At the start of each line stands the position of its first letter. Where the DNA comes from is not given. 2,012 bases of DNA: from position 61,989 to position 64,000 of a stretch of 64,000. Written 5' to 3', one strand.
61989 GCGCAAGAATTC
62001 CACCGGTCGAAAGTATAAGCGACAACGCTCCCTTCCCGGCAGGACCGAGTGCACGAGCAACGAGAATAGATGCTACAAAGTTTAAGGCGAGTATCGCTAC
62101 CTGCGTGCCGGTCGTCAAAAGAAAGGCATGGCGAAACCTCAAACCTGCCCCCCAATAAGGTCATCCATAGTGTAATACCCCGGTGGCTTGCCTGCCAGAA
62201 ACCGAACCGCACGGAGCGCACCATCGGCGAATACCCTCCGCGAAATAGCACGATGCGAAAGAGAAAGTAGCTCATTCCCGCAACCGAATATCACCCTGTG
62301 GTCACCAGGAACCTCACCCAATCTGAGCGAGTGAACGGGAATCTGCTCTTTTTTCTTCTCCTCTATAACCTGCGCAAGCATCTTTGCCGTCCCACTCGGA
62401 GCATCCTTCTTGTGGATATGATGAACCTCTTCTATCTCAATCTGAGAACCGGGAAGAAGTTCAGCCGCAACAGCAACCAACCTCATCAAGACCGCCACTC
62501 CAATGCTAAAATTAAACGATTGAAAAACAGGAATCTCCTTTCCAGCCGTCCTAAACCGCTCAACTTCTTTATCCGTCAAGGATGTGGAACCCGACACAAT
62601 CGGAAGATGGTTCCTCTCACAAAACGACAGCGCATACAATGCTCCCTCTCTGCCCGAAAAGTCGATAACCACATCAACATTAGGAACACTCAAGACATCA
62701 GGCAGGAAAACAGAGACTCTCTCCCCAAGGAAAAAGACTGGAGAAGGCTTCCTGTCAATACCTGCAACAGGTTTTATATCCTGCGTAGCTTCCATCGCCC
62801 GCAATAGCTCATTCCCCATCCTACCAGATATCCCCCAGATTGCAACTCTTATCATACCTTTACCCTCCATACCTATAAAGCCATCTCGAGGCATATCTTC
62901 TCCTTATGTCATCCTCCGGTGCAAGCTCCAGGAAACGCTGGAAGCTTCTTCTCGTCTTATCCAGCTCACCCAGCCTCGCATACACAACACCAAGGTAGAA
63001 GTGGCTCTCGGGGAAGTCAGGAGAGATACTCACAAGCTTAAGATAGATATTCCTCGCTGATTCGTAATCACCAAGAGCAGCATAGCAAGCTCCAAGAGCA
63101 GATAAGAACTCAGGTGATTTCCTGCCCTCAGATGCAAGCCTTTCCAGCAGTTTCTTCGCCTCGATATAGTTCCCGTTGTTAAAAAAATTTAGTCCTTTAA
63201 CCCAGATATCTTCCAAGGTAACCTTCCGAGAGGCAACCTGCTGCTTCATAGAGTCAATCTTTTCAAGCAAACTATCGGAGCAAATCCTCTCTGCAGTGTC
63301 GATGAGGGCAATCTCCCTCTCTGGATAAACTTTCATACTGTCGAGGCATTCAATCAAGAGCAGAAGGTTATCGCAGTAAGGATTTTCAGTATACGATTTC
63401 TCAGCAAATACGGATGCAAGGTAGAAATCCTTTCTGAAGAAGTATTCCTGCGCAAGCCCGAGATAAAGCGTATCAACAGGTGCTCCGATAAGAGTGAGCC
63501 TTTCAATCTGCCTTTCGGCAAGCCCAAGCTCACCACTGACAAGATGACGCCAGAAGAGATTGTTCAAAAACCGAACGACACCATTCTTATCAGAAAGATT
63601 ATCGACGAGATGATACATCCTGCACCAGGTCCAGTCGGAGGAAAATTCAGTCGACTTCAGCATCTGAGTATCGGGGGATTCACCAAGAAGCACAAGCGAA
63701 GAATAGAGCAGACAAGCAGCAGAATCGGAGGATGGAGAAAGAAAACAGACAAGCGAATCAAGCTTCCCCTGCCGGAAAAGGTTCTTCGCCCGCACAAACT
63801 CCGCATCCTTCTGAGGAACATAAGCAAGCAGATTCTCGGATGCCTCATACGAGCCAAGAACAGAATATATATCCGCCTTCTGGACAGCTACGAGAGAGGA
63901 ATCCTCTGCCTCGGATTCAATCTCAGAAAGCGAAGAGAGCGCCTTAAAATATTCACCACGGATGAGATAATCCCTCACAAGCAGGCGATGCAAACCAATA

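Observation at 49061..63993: About 15-kb co-directional locus: glycan biosynthesis genes feed without a break into a T9SS cargo gene and a DUF72 gene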

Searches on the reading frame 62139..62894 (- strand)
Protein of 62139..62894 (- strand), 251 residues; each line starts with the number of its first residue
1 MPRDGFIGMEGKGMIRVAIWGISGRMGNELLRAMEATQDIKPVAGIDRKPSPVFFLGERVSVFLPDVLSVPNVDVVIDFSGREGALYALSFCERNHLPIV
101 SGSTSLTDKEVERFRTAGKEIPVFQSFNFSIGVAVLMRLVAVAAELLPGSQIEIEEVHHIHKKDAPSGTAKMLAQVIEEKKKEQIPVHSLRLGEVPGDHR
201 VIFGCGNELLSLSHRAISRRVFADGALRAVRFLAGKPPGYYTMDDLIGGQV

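Call 5: search_protein_families(library=pfam, proteins=[window:62139-62894:-], max_evalue=0.01)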
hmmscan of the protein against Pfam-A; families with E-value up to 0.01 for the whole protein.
window:62139-62894:- (251 aa): 2 families
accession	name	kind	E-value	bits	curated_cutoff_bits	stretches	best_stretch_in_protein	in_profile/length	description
PF05173.19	DapB_C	-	3.5e-40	137.3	27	1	132-247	1-121/121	Dihydrodipicolinate reductase, C-terminus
PF01113.26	DapB_N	-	1.3e-19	70.9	25.6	1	15-129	1-124/124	Dihydrodipicolinate reductase, N-terminus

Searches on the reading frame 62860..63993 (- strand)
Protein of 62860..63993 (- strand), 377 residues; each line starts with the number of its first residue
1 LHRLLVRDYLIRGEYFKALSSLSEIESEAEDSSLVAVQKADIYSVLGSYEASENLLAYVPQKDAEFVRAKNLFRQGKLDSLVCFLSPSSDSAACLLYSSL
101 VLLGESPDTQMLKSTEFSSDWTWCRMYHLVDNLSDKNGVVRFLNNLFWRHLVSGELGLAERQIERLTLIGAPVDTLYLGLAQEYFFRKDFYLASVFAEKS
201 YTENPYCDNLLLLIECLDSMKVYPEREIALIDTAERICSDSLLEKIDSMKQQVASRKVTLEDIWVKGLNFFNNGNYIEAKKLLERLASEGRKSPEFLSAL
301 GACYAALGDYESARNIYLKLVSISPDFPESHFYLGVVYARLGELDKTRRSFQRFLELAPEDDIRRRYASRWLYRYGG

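Call 5: search_protein_families(library=pfam, proteins=[window:62860-63993:-], max_evalue=0.01)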
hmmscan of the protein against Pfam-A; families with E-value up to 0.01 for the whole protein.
window:62860-63993:- (377 aa): 17 families
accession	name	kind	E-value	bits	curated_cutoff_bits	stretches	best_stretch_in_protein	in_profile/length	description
PF07719.23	TPR_2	-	3.1e-16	58.5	27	2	294-326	1-33/34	Tetratricopeptide repeat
PF14559.12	TPR_19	-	1.1e-13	51.8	25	2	273-329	4-60/68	Tetratricopeptide repeat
PF13181.12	TPR_8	-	2.5e-12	46.3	25.7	1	297-326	4-33/34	Tetratricopeptide repeat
PF13428.12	TPR_14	-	3.5e-12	46.2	23.5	1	295-335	2-42/44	Tetratricopeptide repeat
PF13174.12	TPR_6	-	4.1e-11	43.2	26.3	0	330-360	2-32/33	Tetratricopeptide repeat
PF13432.12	TPR_16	-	8.3e-11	42.6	32.7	1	266-326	3-63/65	Tetratricopeptide repeat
PF00515.34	TPR_1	-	1.4e-10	41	27.8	1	329-361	2-34/34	Tetratricopeptide repeat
PF13414.12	TPR_11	-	2.7e-09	37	26.8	1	304-342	4-42/42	TPR repeat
PF12895.13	ANAPC3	-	4.4e-09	36.9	27.2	1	259-318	22-80/82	Anaphase-promoting complex, cyclosome, subunit 3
PF13431.12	TPR_17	-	4.4e-09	36.3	24.4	1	317-346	2-31/34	Tetratricopeptide repeat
PF13371.12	TPR_9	-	7.2e-08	32.8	35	1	300-368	1-69/73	Tetratricopeptide repeat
PF14853.12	Fis1_TPR_C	-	2.7e-07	31.1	25.3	0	329-361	2-34/53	Fis1 C-terminal tetratricopeptide repeat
PF13424.12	TPR_12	-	2.1e-06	28.2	30.1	0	273-323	16-74/77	Tetratricopeptide repeat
PF13176.12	TPR_7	-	7.3e-06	26.1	27.9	0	297-326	2-31/36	Tetratricopeptide repeat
PF07721.20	TPR_4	-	0.00011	22.9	27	0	295-314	2-21/26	Tetratricopeptide repeat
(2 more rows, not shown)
